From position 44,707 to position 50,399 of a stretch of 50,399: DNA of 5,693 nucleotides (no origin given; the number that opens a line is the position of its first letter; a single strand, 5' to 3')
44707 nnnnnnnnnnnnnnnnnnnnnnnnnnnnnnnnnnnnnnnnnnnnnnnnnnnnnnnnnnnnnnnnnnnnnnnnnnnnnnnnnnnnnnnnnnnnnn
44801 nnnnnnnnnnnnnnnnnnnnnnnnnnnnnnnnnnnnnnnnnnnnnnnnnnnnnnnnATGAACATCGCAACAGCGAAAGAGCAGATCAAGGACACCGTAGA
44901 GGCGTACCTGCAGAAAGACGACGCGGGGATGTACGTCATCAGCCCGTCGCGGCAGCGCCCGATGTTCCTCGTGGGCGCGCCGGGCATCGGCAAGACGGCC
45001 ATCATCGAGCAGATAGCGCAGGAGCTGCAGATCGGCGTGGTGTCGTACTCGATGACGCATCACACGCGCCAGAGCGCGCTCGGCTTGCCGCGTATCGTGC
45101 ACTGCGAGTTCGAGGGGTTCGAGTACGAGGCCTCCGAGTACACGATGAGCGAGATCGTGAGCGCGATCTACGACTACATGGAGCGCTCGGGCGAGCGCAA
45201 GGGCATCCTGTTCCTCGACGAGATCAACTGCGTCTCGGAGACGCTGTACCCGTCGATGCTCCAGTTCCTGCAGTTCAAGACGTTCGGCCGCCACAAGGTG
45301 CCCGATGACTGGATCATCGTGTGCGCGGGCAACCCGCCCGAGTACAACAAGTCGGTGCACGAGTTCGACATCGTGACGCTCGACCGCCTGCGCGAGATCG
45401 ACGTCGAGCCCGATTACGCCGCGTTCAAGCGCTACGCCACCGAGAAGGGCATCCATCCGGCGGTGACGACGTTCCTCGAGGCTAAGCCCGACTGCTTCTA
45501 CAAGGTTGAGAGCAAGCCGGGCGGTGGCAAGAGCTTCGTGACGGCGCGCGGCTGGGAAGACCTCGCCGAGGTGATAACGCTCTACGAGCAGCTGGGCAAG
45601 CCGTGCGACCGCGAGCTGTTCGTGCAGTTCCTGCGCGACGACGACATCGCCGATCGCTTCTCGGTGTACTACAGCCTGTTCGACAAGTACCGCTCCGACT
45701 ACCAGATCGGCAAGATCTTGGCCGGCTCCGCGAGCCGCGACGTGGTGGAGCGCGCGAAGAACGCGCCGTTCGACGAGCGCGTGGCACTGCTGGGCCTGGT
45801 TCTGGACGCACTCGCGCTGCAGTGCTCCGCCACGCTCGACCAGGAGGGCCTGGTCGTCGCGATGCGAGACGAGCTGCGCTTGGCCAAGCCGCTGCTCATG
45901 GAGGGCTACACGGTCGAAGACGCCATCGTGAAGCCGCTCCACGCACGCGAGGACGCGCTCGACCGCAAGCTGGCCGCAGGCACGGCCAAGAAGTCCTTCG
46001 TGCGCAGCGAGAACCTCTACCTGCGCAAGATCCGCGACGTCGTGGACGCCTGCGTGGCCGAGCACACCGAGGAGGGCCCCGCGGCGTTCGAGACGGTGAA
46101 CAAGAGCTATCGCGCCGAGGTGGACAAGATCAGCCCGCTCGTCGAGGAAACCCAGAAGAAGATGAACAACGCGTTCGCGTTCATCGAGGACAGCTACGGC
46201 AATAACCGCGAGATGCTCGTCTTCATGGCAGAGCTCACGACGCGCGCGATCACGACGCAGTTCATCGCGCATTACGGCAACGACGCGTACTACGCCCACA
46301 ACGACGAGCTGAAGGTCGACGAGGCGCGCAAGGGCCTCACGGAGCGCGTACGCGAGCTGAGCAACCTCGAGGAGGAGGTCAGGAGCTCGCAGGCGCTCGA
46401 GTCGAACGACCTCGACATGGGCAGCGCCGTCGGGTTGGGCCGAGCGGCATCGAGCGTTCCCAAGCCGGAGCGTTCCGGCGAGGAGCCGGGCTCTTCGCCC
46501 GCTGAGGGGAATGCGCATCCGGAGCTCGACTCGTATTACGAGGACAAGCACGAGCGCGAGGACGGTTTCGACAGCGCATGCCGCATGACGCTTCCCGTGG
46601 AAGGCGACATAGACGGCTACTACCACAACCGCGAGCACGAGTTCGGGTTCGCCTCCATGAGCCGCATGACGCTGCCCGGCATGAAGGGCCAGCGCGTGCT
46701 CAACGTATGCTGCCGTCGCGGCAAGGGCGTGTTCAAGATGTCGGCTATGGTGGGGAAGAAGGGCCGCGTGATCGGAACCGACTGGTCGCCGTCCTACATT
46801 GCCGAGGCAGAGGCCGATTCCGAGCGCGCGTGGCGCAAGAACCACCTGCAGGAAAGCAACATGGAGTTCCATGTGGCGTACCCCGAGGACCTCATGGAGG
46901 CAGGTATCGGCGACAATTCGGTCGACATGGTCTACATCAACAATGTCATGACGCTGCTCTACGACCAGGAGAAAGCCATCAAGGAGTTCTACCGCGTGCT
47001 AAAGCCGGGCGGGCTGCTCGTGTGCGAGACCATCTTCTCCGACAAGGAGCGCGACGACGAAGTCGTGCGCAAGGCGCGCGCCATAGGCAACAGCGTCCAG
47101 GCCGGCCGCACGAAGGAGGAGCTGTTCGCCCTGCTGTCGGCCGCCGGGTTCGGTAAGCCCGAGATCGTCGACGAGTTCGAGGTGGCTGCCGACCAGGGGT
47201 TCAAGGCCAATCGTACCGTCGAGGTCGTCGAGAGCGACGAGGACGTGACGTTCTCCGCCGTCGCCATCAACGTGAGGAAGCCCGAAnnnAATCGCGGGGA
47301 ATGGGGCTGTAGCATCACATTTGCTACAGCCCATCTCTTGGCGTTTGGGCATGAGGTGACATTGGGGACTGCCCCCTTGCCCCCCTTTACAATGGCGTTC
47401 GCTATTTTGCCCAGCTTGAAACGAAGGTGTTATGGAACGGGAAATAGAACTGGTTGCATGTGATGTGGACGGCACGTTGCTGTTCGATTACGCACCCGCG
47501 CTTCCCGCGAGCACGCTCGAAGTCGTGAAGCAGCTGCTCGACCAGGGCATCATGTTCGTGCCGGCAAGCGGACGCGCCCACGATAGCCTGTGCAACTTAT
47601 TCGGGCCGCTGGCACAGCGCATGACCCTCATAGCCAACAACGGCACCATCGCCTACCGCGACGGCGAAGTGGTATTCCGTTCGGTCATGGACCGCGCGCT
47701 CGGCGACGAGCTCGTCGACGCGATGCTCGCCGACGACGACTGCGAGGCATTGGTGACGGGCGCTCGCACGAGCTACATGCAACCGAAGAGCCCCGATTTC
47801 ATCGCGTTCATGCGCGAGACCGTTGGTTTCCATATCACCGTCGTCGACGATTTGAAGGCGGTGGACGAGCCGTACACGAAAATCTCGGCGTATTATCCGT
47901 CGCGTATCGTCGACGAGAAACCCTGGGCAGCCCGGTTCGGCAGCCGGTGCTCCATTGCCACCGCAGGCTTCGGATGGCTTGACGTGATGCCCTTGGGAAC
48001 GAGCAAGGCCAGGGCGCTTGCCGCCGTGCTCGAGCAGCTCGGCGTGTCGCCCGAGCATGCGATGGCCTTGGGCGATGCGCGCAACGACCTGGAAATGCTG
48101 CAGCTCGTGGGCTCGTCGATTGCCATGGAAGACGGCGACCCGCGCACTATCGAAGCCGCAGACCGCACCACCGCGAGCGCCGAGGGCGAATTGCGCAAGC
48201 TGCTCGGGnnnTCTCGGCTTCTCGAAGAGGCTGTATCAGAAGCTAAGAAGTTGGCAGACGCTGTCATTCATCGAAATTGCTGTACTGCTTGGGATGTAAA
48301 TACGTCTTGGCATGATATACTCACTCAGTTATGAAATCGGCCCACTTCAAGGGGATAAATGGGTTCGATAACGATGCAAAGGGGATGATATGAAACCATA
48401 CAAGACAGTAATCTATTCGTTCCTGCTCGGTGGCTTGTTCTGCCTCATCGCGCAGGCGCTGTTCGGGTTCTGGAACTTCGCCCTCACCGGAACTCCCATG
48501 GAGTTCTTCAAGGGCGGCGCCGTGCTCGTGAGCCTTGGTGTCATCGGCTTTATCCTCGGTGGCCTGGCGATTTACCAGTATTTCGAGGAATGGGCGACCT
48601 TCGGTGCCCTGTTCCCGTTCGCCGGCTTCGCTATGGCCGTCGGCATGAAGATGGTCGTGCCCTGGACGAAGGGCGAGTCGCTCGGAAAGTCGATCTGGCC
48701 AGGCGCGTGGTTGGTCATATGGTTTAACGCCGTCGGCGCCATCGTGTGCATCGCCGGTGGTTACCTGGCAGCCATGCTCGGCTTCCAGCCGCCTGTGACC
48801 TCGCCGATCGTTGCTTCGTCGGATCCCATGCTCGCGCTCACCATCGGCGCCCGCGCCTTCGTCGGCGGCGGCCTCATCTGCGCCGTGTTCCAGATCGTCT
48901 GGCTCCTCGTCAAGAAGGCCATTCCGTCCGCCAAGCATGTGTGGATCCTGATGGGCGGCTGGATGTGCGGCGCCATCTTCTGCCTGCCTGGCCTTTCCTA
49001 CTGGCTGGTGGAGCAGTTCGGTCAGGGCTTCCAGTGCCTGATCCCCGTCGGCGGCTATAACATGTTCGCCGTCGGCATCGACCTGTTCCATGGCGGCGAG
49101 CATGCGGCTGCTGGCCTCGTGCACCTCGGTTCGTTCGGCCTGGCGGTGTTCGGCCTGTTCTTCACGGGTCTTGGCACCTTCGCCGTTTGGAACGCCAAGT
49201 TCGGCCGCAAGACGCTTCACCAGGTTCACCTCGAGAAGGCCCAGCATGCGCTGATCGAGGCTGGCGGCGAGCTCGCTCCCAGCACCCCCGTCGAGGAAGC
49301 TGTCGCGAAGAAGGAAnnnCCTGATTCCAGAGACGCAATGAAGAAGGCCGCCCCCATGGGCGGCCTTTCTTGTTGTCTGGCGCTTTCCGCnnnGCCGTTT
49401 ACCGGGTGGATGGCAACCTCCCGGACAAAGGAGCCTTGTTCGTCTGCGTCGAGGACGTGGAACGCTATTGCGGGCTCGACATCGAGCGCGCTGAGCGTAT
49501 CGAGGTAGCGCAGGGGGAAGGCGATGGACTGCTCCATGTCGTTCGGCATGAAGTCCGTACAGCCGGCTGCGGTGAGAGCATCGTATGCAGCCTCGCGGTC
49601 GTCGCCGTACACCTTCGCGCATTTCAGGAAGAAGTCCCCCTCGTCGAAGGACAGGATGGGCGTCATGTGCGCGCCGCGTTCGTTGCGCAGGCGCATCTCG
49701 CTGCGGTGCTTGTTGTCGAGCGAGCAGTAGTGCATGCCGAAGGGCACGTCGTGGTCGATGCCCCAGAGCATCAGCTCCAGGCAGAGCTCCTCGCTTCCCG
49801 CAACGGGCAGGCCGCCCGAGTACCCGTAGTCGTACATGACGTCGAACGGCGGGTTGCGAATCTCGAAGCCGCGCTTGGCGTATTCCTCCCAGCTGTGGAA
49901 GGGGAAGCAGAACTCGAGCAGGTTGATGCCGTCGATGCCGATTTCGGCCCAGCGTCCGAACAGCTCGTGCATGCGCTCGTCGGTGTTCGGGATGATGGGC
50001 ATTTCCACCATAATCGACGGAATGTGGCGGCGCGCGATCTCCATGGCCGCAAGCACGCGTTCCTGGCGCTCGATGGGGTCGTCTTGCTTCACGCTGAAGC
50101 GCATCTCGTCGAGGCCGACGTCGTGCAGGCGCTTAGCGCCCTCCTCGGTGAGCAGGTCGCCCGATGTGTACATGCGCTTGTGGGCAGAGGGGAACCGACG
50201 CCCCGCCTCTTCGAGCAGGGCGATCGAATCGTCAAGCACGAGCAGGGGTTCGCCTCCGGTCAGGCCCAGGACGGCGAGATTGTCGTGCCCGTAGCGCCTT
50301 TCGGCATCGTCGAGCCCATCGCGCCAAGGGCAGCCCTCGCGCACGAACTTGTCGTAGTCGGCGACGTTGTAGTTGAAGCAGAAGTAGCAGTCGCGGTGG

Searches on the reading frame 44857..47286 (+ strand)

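Call 41: search_protein_families(library=pfam, proteins=[window:44857-47286:+], max_evalue=0.01)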
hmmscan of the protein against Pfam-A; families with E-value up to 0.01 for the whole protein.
window:44857-47286:+ (810 aa): 19 families
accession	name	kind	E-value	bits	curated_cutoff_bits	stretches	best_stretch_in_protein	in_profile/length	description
PF13847.12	Methyltransf_31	-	6.9e-16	58.7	27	1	610-752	3-133/145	Methyltransferase domain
PF01209.24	Ubie_methyltran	-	2.6e-13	50.3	20.1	1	608-723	45-151/233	ubiE/COQ5 methyltransferase family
PF08241.18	Methyltransf_11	-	5.4e-13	49.8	21.2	1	617-723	3-95/95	Methyltransferase domain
PF13649.12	Methyltransf_25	-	1.8e-12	48.2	27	1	614-719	1-97/97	Methyltransferase domain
PF07728.20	AAA_5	-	7.8e-09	36.1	22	1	36-177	2-138/139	AAA domain (dynein-related subfamily)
PF00004.35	AAA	-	4.9e-08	33.9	21.2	1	36-128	1-71/131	ATPase family associated with various cellular activities (AAA)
PF08242.18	Methyltransf_12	-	1.4e-07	32.6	30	1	617-721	3-98/98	Methyltransferase domain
PF13401.12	AAA_22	-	4.4e-07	30.7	27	1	32-138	4-104/130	AAA domain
PF13489.12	Methyltransf_23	-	5.8e-07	29.8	27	1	603-733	15-126/164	Methyltransferase domain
PF20030.5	bpMoxR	-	0.00011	21.8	27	1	12-73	9-71/205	MoxR domain in the MoxR-vWA-beta-propeller ternary systems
PF05148.21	Methyltransf_8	-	0.00023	21.6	27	1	678-761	112-194/219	Hypothetical methyltransferase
PF13245.12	AAA_19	-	0.00051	20.7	25.1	1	31-81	9-61/134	AAA domain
PF13173.12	AAA_14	-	0.001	19.5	27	1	33-128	2-76/129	AAA domain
PF13191.12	AAA_16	-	0.0012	19.8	32.6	1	32-60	23-51/167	AAA ATPase domain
PF01739.24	CheR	-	0.0017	18.3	27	0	677-722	125-172/195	CheR methyltransferase, SAM binding domain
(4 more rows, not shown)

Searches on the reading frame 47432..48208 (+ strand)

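Call 41: search_protein_families(library=pfam, proteins=[window:47432-48208:+], max_evalue=0.01)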
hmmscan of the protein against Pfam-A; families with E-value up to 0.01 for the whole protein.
window:47432-48208:+ (259 aa): 4 families
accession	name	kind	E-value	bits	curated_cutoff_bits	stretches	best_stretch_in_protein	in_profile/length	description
PF08282.18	Hydrolase_3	-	5.1e-43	148.1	20.9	1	8-251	1-247/255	haloacid dehalogenase-like hydrolase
PF05116.19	S6PP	-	1.4e-09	38.4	20.3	1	173-242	147-216/247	Sucrose-6F-phosphate phosphohydrolase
PF00702.32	Hydrolase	-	1.8e-08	35.5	26.4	1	5-227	1-191/191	haloacid dehalogenase-like hydrolase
PF12710.13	HAD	-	0.00056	20.8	27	0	164-224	117-189/189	haloacid dehalogenase-like hydrolase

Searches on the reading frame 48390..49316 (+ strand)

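Call 41: search_protein_families(library=pfam, proteins=[window:48390-49316:+], max_evalue=0.01)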
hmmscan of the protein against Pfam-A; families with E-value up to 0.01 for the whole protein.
window:48390-49316:+ (309 aa): 1 family
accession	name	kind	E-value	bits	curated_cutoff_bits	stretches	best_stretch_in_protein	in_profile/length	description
PF03862.18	SpoVAC_SpoVAEB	-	1.4e-10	41.9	25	1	7-89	2-81/117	SpoVAC/SpoVAEB sporulation membrane protein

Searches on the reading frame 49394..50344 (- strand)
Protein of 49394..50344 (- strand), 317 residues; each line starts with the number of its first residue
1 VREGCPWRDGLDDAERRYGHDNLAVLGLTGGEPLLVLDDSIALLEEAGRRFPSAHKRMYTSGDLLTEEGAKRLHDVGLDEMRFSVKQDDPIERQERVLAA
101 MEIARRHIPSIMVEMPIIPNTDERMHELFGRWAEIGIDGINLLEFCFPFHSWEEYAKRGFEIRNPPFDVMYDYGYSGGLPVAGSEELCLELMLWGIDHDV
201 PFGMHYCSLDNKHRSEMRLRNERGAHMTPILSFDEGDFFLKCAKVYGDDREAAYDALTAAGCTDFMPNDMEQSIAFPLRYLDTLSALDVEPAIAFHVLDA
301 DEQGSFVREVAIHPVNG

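Call 41: search_protein_families(library=pfam, proteins=[window:49394-50344:-], max_evalue=0.01)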
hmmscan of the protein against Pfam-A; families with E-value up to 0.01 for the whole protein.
window:49394-50344:- (317 aa): 1 family
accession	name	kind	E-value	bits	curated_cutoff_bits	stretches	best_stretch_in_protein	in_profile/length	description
PF04055.27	Radical_SAM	-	6.5e-09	36.6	29.5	1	18-128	40-162/166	Radical SAM superfamily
